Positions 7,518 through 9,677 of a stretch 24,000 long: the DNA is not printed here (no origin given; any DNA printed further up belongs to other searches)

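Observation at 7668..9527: T3SS secretin (SctC) carrying an in-cis N-terminal LysM peptidoglycan-binding domain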

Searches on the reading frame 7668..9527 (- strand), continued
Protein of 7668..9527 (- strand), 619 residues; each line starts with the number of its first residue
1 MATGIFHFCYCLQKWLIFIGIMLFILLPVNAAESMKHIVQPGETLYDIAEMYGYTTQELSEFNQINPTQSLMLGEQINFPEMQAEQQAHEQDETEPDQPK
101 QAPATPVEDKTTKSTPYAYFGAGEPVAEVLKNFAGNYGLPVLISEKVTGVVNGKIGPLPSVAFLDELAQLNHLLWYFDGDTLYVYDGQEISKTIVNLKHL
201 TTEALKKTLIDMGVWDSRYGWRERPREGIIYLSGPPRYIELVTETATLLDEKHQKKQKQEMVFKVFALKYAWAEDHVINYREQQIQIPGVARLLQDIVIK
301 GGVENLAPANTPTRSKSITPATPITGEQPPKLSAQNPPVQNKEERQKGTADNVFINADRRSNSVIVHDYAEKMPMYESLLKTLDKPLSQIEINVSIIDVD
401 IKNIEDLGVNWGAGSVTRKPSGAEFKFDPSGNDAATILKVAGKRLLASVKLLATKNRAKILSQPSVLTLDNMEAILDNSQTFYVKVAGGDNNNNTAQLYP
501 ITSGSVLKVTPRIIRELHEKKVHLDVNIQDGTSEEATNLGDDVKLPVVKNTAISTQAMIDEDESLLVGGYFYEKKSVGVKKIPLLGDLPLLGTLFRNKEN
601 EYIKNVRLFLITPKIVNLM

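Call 17: search_dna_similar(query=window:7668-9527:-, collection=plasmids, mode=protein, rows=spread, max_rows=40)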
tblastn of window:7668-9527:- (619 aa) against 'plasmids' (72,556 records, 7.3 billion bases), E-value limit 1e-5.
Records with a match: 513; places in all: 521; records where one place covers at least 80% of the query: 389.
Best place of each record, by identity: <60% 513.
By first word of the organism name: Ralstonia 134; Shigella 103; Yersinia 95; Aeromonas 20; Escherichia 20; Sinorhizobium 17; Pantoea 14; Burkholderia 12; Providencia 10; Mycetohabitans 9; and 30 more.
By predicted mobility (MOB-suite, as given by PLSDB): mobilizable 264; non-mobilizable 152; conjugative 97.
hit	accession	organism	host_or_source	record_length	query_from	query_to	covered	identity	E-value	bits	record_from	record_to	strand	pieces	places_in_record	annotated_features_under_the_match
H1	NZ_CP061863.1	Photobacterium damselae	Seriola lalandi,cell culture,caudal ...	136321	116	616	81%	35.7%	2e-80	285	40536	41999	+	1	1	sctC: type III secretion system outer membrane ring subunit SctC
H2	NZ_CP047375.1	Aeromonas salmonicida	Sablefish,Isolate Colony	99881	116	617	81%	33.0%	4e-83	292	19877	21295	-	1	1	ascC: SctC family type III secretion system outer membrane ring subunit AscC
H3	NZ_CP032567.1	Yersinia pseudotuberculosis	cell culture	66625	116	617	81%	32.7%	1e-79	282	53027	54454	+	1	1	yscC: SctC family type III secretion system outer membrane ring subunit YscC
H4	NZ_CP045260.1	Yersinia pestis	Urocitellus undulatus,Cell culture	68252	116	617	81%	32.7%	1e-79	282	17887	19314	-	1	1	yscC: SctC family type III secretion system outer membrane ring subunit YscC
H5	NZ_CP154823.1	Yersinia pestis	Marmota baibacina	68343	116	617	81%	32.7%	1e-79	282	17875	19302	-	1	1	yscC: SctC family type III secretion system outer membrane ring subunit YscC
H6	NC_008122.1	Yersinia pestis Antiqua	-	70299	116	617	81%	32.7%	1e-79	282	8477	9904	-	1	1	yscC: SctC family type III secretion system outer membrane ring subunit YscC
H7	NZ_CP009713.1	Yersinia pestis Pestoides F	-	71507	116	617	81%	32.7%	1e-79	282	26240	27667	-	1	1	yscC: SctC family type III secretion system outer membrane ring subunit YscC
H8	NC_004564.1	Yersinia enterocolitica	-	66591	116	617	81%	32.5%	3e-80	284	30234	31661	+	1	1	yscC: SctC family type III secretion system outer membrane ring subunit YscC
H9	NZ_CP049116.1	Pantoea stewartii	Dracaena sanderiana,cell ...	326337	113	616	81%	32.0%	2e-59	223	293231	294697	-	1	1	sctC: type III secretion system outer membrane ring subunit SctC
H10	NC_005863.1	Nitratidesulfovibrio vulgaris str. Hildenborough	-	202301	96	618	84%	30.6%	3e-64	237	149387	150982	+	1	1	sctC: type III secretion system outer membrane ring subunit SctC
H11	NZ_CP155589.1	Ralstonia solanacearum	Musa sp.,cell culture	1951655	113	616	81%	30.7%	6e-64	236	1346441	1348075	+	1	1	none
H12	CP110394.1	Burkholderia sp. JSH-S8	Tetrastigma hemsleyanum Diels et Gilg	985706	113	616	81%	30.6%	2e-61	228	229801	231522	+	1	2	sctC: type III secretion system outer membrane ring subunit SctC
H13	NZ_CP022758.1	Ralstonia solanacearum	Solanum tuberosum,single cell,Potato ...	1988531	113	616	81%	30.4%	5e-64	236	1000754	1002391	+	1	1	none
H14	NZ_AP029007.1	Ralstonia pseudosolanacearum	-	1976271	113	616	81%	30.2%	1e-64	238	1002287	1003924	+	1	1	none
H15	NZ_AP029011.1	Ralstonia pseudosolanacearum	-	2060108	113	616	81%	30.2%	1e-64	238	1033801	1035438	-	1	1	none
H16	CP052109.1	Ralstonia solanacearum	tomato,cell culture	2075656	113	616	81%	30.2%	1e-64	238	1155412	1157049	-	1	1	sctC: type III secretion system outer membrane ring subunit SctC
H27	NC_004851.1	Shigella flexneri 2a str. 301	-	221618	119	614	80%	29.5%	4e-50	195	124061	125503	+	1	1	mxiD: outermembrane protein MxiD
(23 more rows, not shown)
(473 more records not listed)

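Call 19: find_encoding_contigs(protein=P0006, flank=10000, max_places=2)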
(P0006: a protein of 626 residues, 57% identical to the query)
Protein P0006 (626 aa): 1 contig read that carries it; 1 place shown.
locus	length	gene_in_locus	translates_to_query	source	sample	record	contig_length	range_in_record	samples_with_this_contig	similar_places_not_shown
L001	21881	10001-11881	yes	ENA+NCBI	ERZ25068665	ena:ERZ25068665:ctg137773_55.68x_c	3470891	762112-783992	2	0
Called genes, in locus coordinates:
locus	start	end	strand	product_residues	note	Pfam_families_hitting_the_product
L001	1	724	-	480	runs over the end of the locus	PF01523:PmbA_TldD_1st, PF19290:PmbA_TldD_2nd, PF19289:PmbA_TldD_3rd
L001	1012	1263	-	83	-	PF04380:BMFP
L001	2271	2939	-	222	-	PF05036:SPOR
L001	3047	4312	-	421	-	PF00083:Sugar_tr, PF07690:MFS_1, PF00083:Sugar_tr, PF07690:MFS_1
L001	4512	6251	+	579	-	PF03485:Arg_tRNA_synt_N, PF00750:tRNA-synt_1d, PF05746:DALR_1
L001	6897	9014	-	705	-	PF00771:FHIPEP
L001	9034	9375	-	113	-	-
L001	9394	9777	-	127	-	PF09474:Type_III_YscX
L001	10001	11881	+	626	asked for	PF01476:LysM, PF21304:T3S_SPI-1_N0, PF03958:Secretin_N, PF00263:Secretin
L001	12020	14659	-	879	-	PF17900:Peptidase_M1_N, PF01433:Peptidase_M1, PF11940:DUF3458, PF17432:DUF3458_C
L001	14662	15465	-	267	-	PF10977:DUF2797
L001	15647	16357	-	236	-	-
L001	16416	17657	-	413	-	PF03222:Trp_Tyr_perm (weak)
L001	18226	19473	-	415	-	PF07690:MFS_1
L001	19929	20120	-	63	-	-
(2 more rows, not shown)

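Call 20: find_encoding_contigs(protein=P0034, flank=10000, max_places=2)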
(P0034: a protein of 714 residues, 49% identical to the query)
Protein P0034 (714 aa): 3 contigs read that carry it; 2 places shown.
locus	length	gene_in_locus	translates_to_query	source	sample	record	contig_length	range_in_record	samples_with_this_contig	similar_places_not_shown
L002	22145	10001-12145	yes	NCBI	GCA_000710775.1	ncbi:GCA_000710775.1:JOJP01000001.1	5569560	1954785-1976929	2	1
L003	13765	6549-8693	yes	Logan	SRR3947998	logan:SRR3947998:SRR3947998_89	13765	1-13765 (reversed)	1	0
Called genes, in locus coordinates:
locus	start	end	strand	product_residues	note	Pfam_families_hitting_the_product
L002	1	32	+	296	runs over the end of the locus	PF04055:Radical_SAM, PF16199:Radical_SAM_C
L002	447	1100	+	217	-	PF00027:cNMP_binding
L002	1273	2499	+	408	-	PF01773:Nucleos_tra2_N, PF07670:Gate, PF07662:Nucleos_tra2_C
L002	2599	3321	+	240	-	PF01048:PNP_UDP_1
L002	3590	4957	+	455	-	PF01979:Amidohydro_1, PF07969:Amidohydro_3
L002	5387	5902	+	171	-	PF13302:Acetyltransf_3, PF13420:Acetyltransf_4, PF00583:Acetyltransf_1, PF13523:Acetyltransf_8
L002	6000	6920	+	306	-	PF01408:GFO_IDH_MocA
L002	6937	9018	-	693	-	PF00771:FHIPEP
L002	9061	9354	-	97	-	-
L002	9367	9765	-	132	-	PF09474:Type_III_YscX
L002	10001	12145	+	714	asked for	PF01476:LysM, PF21304:T3S_SPI-1_N0, PF03958:Secretin_N, PF00263:Secretin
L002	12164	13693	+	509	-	PF01266:DAO, PF16901:DAO_C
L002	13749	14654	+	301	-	PF01933:CofD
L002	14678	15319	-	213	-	PF02397:Bac_transf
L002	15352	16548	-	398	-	PF00535:Glycos_transf_2, PF13641:Glyco_tranf_2_3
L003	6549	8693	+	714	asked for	PF01476:LysM, PF21304:T3S_SPI-1_N0, PF03958:Secretin_N, PF00263:Secretin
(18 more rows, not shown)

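Call 36: search_protein_representatives(protein=window:7668-9527:-)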
Query: 619 residues. Proteins with E-value up to 0.001 (for the whole library): 26513; up to 1e-10: 7293; up to 1e-30: 797. The best 150 are listed.
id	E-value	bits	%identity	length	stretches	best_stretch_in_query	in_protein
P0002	2.6e-237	805.6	63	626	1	26-619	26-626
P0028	4.7e-170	583.5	52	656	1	32-619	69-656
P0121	7.3e-149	513.5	46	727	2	86-617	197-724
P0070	5.5e-146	504.0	48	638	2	114-618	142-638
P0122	3.5e-118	412.2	40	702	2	94-617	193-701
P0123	1.8e-117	409.9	44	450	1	169-618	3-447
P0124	1.6e-114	400.1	44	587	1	114-616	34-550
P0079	2.4e-106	373.2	41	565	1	117-617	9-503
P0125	7.6e-106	371.5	41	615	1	114-616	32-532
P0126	3.7e-103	362.6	40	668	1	115-616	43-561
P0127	6.3e-102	358.5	39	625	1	116-617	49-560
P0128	1.6e-101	357.2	39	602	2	114-412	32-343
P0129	2.4e-99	350.0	41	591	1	113-616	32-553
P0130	5.2e-99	348.9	39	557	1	114-617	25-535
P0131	4.2e-98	345.9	39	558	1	117-616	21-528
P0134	2.8e-94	333.3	40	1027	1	113-618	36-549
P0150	4.6e-88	312.8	37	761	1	111-616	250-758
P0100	7.1e-77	275.8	37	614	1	115-617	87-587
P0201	7.7e-76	272.4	35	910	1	116-617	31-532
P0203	8.2e-76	272.3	35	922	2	351-618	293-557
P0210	7.5e-75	269.1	34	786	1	123-616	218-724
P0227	7.2e-74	265.9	35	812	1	114-617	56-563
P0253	1.5e-71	258.2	34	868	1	103-618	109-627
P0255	3.4e-71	257.1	36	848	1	113-617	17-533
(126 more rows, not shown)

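Call 37: search_protein_families(library=pfam, proteins=[P0150, P0210, P0253, P0100, P0134, P0201, P0203, P0255, P0227, P0082], max_evalue=0.001)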
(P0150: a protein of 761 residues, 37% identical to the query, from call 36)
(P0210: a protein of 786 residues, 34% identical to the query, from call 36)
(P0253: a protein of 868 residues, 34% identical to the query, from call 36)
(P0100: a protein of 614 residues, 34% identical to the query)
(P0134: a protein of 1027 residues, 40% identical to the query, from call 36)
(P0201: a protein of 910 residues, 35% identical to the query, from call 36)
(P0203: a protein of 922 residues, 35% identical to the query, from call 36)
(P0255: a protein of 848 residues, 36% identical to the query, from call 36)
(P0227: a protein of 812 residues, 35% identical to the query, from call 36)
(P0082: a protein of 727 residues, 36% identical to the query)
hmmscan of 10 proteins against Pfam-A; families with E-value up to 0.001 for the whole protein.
P0150 (761 aa): 3 families
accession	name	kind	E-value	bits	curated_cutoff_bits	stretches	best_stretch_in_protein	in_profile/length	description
PF00263.26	Secretin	-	9.2e-36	123.4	27.5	1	599-758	1-168/169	Bacterial type II and III secretion system protein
PF03958.22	Secretin_N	-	1.4e-15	57.7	28.2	1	398-525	2-68/69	Bacterial type II/III secretion system short domain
PF21304.2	T3S_SPI-1_N0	-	6.9e-09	36.3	27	1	260-324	3-68/69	SPI-1 type 3 secretion system secretin, N0 domain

P0210 (786 aa): 3 families
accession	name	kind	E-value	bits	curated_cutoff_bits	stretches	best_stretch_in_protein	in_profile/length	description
PF00263.26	Secretin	-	1.9e-36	125.6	27.5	1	565-724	1-168/169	Bacterial type II and III secretion system protein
PF03958.22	Secretin_N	-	3.2e-16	59.7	28.2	1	359-491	3-66/69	Bacterial type II/III secretion system short domain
PF21304.2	T3S_SPI-1_N0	-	6.7e-07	29.9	27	1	245-280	33-68/69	SPI-1 type 3 secretion system secretin, N0 domain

P0253 (868 aa): 2 families
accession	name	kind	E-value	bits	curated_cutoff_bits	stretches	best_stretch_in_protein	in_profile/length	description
PF00263.26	Secretin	-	7.7e-39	133.4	27.5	1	468-626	1-169/169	Bacterial type II and III secretion system protein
PF03958.22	Secretin_N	-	8e-23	80.9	28.2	2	264-389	1-67/69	Bacterial type II/III secretion system short domain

P0100 (614 aa): 3 families
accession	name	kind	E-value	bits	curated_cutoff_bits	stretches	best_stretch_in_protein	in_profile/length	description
PF00263.26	Secretin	-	1e-32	113.5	27.5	1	421-587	1-169/169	Bacterial type II and III secretion system protein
PF03958.22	Secretin_N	-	1.9e-14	54.1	28.2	1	233-346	2-67/69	Bacterial type II/III secretion system short domain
PF21304.2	T3S_SPI-1_N0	-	2e-05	25.2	27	1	98-157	8-68/69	SPI-1 type 3 secretion system secretin, N0 domain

P0134 (1027 aa): 4 families
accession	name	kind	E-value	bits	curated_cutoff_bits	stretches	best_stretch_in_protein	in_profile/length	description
PF00263.26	Secretin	-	9e-36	123.5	27.5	1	390-547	1-168/169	Bacterial type II and III secretion system protein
PF03958.22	Secretin_N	-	8.7e-24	84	28.2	2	185-310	1-66/69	Bacterial type II/III secretion system short domain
PF05036.18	SPOR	-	4.9e-16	59.3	21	2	691-763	4-75/76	SPOR domain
PF21304.2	T3S_SPI-1_N0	-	8.4e-08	32.8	27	1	43-108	2-68/69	SPI-1 type 3 secretion system secretin, N0 domain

P0201 (910 aa): 2 families
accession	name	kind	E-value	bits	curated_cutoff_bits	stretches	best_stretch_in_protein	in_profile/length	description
PF00263.26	Secretin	-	2e-32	112.6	27.5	1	373-532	1-169/169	Bacterial type II and III secretion system protein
PF03958.22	Secretin_N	-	3e-19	69.4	28.2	2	174-298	2-67/69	Bacterial type II/III secretion system short domain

P0203 (922 aa): 4 families
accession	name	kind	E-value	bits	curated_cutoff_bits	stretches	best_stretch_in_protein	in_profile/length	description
PF00263.26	Secretin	-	2.4e-38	131.8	27.5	1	397-556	1-169/169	Bacterial type II and III secretion system protein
PF03958.22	Secretin_N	-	7.3e-15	55.4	28.2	1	178-328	1-66/69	Bacterial type II/III secretion system short domain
PF21304.2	T3S_SPI-1_N0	-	2.9e-11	43.9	27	1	36-100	3-68/69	SPI-1 type 3 secretion system secretin, N0 domain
PF07660.19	STN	-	8.6e-06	25.9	28.4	1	54-101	1-51/52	Secretin and TonB N terminus short domain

P0255 (848 aa): 3 families
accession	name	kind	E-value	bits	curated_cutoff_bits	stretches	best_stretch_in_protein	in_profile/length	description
PF00263.26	Secretin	-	5.2e-33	114.5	27.5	1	372-533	1-169/169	Bacterial type II and III secretion system protein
PF03958.22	Secretin_N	-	4.3e-19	68.9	28.2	2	167-299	1-67/69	Bacterial type II/III secretion system short domain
PF21304.2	T3S_SPI-1_N0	-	6.2e-05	23.6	27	1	24-88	2-67/69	SPI-1 type 3 secretion system secretin, N0 domain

P0227 (812 aa): 3 families
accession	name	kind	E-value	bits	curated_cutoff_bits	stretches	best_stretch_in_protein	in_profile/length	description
PF00263.26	Secretin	-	3.4e-35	121.6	27.5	1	406-562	2-168/169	Bacterial type II and III secretion system protein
PF03958.22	Secretin_N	-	1.1e-17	64.4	28.2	2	200-329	2-68/69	Bacterial type II/III secretion system short domain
PF05036.18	SPOR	-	1.4e-13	51.4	21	1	738-809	3-74/76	SPOR domain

P0082 (727 aa): 4 families
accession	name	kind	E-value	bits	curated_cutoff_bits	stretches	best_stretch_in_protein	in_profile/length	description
PF00263.26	Secretin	-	3.2e-35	121.6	27.5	1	417-576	1-169/169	Bacterial type II and III secretion system protein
PF03958.22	Secretin_N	-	9.1e-13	48.7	28.2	1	211-366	1-69/69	Bacterial type II/III secretion system short domain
PF21304.2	T3S_SPI-1_N0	-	5.8e-09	36.5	27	1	73-132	7-67/69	SPI-1 type 3 secretion system secretin, N0 domain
PF05036.18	SPOR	-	3.1e-06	27.9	21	1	652-724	4-74/76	SPOR domain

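Call 38: predict_structure(alignment_id=A1)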
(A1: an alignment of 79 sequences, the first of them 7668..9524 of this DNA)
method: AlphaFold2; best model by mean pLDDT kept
length: 618 residues; sequences in the alignment: 79
mean_pLDDT: 82.7   pTM: 0.57
mean pLDDT of the five models: 82.7, 81.6, 81.1, 80.7, 80.1
residues with pLDDT >= 90: 355; 70-90: 127; 50-70: 54; < 50: 82
segments of 3 or more residues with pLDDT < 50: 27-29, 83-104, 303-305, 308-328, 330-332, 334-346, 414-426, 431-433
pLDDT, mean of each block of 10 residues (from residue 1): 76 89 63 86 96 95 95 94 46 41 52 84 97 96 98 95 97 96 98 97 97 96 97 98 97 88 96 88 88 89 50 41 45 45 50 94 95 96 93 93 80 48 48 57 83 90 93 90 74 76 92 94 94 73 81 92 87 86 91 91 92 87
secondary structure, 60 per line:
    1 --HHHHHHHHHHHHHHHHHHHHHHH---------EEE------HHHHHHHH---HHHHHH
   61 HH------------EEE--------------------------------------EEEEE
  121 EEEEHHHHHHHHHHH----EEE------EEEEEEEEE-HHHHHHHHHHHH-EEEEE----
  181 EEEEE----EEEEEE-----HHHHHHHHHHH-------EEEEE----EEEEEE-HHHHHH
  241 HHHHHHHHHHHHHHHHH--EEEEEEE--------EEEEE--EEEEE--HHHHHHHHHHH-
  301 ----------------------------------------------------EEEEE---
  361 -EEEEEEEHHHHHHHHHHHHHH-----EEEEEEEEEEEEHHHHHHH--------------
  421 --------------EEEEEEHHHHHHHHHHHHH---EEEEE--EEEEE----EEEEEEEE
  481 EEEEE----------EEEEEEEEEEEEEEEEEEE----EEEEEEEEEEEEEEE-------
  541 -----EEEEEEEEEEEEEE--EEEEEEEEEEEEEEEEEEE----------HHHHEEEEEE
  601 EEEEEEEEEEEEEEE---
elements in order: H3-25 E35-37 H44-51 H55-62 E75-77 E116-124 H125-135 E140-142 E149-157 H159-170 E172-176 E181-185 E190-195 H201-211 E219-223 E228-233 H235-257 E260-266 E275-279 E282-286 H289-299 E353-357 E362-368 H369-382 E388-399 H400-406 E435-440 H441-453 E457-461 E464-468 E473-485 E496-514 E519-533 E546-559 E562-580 H591-594 E595-615

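Call 43: fold_search(model_id=the predicted structure, library=pdb)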
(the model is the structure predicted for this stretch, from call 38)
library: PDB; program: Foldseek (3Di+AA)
matches with E <= 10: 550; with E <= 0.001: 62
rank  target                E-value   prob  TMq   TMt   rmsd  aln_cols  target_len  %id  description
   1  6q14_A                1.5e-34  1.00  0.37  0.45  18.1       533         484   24  Structure of the Salmonella SPI-1 injectisome NC-base (released 2019-10-23)
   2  6q14_B                8.9e-34  1.00  0.37  0.45  18.0       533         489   24  Structure of the Salmonella SPI-1 injectisome NC-base (released 2019-10-23)
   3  7ah9_5M               3.8e-33  1.00  0.33  0.38  20.1       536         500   24  Substrate-engaged type 3 secretion system needle complex from Salmonella enterica typhimurium - SpaR state 1 (released 2021-03-17)
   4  5tcr_A                5.0e-33  1.00  0.37  0.45  15.1       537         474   23  Atomic model of the Salmonella SPI-1 type III secretion injectisome basal body proteins InvG, PrgH, and PrgK (released 2016-12-21)
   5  7ah9_5N               5.8e-33  1.00  0.32  0.37  20.1       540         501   24  Substrate-engaged type 3 secretion system needle complex from Salmonella enterica typhimurium - SpaR state 1 (released 2021-03-17)
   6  7ah9_5J               1.2e-32  1.00  0.34  0.39  20.2       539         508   24  Substrate-engaged type 3 secretion system needle complex from Salmonella enterica typhimurium - SpaR state 1 (released 2021-03-17)
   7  7ah9_5E               2.4e-32  1.00  0.34  0.39  20.0       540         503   24  Substrate-engaged type 3 secretion system needle complex from Salmonella enterica typhimurium - SpaR state 1 (released 2021-03-17)
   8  7ah9_5G               2.5e-32  1.00  0.34  0.39  19.5       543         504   24  Substrate-engaged type 3 secretion system needle complex from Salmonella enterica typhimurium - SpaR state 1 (released 2021-03-17)
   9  7ah9_5D               3.1e-32  1.00  0.33  0.38  19.7       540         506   24  Substrate-engaged type 3 secretion system needle complex from Salmonella enterica typhimurium - SpaR state 1 (released 2021-03-17)
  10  7ah9_5B               3.3e-32  1.00  0.32  0.38  22.0       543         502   24  Substrate-engaged type 3 secretion system needle complex from Salmonella enterica typhimurium - SpaR state 1 (released 2021-03-17)
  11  7ah9_5O               5.3e-32  1.00  0.31  0.37  20.4       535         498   24  Substrate-engaged type 3 secretion system needle complex from Salmonella enterica typhimurium - SpaR state 1 (released 2021-03-17)
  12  7ah9_5C               1.1e-31  1.00  0.32  0.38  20.2       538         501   24  Substrate-engaged type 3 secretion system needle complex from Salmonella enterica typhimurium - SpaR state 1 (released 2021-03-17)
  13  6q15_B                1.5e-31  1.00  0.31  0.36  20.2       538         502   23  Structure of the Salmonella SPI-1 injectisome needle complex (released 2019-10-23)
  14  7ah9_5K               2.0e-31  1.00  0.33  0.39  19.1       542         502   23  Substrate-engaged type 3 secretion system needle complex from Salmonella enterica typhimurium - SpaR state 1 (released 2021-03-17)
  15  7ah9_5P               2.1e-31  1.00  0.31  0.37  19.7       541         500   24  Substrate-engaged type 3 secretion system needle complex from Salmonella enterica typhimurium - SpaR state 1 (released 2021-03-17)
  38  4g08                  1.3e-10  1.00  0.21  0.89   1.6       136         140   26  Crystal structure of the periplasmic domain of InvG (released 2013-05-08)
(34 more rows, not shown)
